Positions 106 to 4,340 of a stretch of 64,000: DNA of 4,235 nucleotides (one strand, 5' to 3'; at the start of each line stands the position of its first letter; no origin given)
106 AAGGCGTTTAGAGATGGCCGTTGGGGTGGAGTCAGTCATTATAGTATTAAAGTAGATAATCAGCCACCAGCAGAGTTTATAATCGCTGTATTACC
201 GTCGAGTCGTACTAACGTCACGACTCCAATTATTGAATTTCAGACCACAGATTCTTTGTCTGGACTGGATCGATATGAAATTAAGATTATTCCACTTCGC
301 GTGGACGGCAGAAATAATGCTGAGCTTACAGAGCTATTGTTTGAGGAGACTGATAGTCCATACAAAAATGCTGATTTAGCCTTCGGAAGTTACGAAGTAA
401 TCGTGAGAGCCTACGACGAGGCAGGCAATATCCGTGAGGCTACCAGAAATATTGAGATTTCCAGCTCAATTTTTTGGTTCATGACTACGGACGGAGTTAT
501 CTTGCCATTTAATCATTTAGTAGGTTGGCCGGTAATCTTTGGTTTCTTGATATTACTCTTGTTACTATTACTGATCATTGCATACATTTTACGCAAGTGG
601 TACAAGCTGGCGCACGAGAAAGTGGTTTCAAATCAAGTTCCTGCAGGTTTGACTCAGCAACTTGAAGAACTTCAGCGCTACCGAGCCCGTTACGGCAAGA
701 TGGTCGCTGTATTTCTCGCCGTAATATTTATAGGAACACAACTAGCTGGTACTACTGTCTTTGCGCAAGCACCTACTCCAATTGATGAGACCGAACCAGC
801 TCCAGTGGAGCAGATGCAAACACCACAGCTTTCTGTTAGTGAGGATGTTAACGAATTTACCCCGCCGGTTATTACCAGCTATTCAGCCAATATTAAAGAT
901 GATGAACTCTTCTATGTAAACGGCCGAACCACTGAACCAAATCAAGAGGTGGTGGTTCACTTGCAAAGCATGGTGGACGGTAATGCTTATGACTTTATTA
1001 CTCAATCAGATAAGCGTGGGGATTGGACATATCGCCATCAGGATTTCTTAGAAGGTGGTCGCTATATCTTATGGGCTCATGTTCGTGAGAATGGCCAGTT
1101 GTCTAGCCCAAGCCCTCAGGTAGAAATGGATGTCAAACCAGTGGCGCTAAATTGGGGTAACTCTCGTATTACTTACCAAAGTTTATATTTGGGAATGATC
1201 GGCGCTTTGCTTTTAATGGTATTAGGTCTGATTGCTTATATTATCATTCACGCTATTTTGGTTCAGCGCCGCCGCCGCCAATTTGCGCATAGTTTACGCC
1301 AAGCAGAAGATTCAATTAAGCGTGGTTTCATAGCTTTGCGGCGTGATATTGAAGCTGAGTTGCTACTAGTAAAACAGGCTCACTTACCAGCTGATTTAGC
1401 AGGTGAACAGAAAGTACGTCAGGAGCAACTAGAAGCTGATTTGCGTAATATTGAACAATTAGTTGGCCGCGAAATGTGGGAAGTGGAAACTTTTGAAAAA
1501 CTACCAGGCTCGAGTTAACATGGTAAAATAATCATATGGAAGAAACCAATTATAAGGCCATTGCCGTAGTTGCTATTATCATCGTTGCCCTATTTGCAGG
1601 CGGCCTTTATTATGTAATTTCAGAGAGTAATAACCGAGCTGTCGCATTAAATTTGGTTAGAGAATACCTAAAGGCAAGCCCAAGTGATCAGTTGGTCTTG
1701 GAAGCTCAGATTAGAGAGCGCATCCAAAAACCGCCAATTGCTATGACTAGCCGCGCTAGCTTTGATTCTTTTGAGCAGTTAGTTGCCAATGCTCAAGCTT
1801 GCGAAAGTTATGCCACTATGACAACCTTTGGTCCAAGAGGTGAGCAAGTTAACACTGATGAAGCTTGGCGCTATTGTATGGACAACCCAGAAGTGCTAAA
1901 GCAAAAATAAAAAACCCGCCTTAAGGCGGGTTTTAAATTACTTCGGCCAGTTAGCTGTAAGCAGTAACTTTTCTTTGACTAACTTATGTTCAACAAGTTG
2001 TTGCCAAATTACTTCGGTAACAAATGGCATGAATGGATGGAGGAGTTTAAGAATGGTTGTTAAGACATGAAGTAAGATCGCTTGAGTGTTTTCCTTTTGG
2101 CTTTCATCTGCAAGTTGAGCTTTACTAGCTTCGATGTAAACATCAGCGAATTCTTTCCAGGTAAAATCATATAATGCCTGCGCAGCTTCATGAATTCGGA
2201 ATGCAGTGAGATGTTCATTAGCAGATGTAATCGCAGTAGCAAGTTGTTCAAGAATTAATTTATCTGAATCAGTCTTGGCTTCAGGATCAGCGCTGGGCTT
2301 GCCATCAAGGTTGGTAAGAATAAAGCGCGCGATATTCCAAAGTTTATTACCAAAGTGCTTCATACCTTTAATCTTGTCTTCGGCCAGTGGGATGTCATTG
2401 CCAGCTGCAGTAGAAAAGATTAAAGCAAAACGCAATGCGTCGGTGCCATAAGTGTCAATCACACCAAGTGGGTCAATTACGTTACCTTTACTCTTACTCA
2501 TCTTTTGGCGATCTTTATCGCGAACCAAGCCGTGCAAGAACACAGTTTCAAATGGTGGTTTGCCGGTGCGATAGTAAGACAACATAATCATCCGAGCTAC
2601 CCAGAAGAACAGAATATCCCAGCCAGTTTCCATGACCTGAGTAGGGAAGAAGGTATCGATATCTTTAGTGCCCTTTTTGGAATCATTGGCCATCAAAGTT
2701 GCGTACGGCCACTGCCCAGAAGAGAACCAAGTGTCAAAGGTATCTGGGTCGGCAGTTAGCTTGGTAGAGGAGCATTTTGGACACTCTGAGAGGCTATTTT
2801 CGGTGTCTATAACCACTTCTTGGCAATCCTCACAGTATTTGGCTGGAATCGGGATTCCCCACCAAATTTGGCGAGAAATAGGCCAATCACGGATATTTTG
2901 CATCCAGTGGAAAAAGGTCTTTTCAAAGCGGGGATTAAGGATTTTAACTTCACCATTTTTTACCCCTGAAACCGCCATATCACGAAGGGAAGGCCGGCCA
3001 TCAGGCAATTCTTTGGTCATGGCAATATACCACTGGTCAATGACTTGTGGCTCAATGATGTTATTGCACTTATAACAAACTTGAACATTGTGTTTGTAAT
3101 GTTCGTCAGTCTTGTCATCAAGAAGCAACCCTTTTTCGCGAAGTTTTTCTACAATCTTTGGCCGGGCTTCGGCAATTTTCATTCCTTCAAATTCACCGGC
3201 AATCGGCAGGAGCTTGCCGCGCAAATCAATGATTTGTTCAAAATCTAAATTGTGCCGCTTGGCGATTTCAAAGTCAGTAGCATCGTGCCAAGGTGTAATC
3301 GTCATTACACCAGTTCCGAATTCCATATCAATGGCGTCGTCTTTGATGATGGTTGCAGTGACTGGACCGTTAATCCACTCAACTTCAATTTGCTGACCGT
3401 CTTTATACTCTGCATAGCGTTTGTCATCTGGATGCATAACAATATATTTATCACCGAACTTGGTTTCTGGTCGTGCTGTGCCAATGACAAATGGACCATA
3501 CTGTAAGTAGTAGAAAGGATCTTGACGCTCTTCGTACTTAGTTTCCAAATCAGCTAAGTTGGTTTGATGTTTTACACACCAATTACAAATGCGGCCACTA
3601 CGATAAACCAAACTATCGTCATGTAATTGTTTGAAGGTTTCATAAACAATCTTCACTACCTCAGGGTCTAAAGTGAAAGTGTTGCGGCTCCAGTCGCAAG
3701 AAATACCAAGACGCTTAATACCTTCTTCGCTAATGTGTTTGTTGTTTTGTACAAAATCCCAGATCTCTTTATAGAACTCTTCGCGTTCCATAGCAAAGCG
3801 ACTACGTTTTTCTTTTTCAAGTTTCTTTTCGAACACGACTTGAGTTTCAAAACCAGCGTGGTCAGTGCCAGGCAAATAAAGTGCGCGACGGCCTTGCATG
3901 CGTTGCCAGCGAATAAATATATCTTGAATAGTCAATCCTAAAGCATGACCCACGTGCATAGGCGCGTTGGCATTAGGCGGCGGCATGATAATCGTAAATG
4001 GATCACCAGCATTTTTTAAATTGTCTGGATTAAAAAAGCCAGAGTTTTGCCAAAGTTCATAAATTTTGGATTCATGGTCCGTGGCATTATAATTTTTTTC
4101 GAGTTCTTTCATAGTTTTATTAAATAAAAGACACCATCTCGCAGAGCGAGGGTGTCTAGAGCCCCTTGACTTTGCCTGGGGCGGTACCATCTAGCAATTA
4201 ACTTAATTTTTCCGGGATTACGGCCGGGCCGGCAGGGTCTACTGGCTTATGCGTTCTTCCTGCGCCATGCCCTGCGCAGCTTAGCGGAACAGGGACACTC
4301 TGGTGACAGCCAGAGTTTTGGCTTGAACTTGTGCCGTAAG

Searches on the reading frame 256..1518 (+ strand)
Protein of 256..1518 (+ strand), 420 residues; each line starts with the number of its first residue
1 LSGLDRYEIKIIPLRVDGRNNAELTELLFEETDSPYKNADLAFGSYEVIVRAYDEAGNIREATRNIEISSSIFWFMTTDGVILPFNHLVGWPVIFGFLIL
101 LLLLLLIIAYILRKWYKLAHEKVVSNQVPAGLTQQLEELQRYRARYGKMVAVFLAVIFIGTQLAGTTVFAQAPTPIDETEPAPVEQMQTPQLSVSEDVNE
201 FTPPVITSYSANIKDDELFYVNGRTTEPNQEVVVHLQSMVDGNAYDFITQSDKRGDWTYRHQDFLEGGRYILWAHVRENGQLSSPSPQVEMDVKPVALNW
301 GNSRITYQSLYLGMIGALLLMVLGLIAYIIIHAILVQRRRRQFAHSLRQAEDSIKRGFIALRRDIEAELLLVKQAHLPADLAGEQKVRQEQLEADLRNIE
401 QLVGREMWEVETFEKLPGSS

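Call 62: search_protein_families(library=pfam, max_evalue=0.00001, proteins=[window:256-1518:+])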
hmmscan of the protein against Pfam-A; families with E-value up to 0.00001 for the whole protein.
window:256-1518:+ (420 aa): 1 family
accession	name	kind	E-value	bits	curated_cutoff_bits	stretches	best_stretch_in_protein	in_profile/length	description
PF19077.6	Big_13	-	9.9e-07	29.6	27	0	38-64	69-96/102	Bacterial Ig-like domain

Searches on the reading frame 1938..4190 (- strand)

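Call 62: search_protein_families(library=pfam, max_evalue=0.00001, proteins=[window:1938-4190:-])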
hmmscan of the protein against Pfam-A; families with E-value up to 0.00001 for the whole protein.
window:1938-4190:- (750 aa): 3 families
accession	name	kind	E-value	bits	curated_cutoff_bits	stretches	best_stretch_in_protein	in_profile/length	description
PF00133.28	tRNA-synt_1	-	7e-122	407.6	22.7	1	42-600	1-411/414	tRNA synthetases class I (I, L, M and V)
PF08264.19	Anticodon_1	-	7.6e-30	104.2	25.1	1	643-750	1-106/148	Anticodon-binding domain of tRNA ligase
PF09334.17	tRNA-synt_1g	-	6e-22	78.4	20.1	2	416-607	205-371/391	tRNA synthetases class I (M)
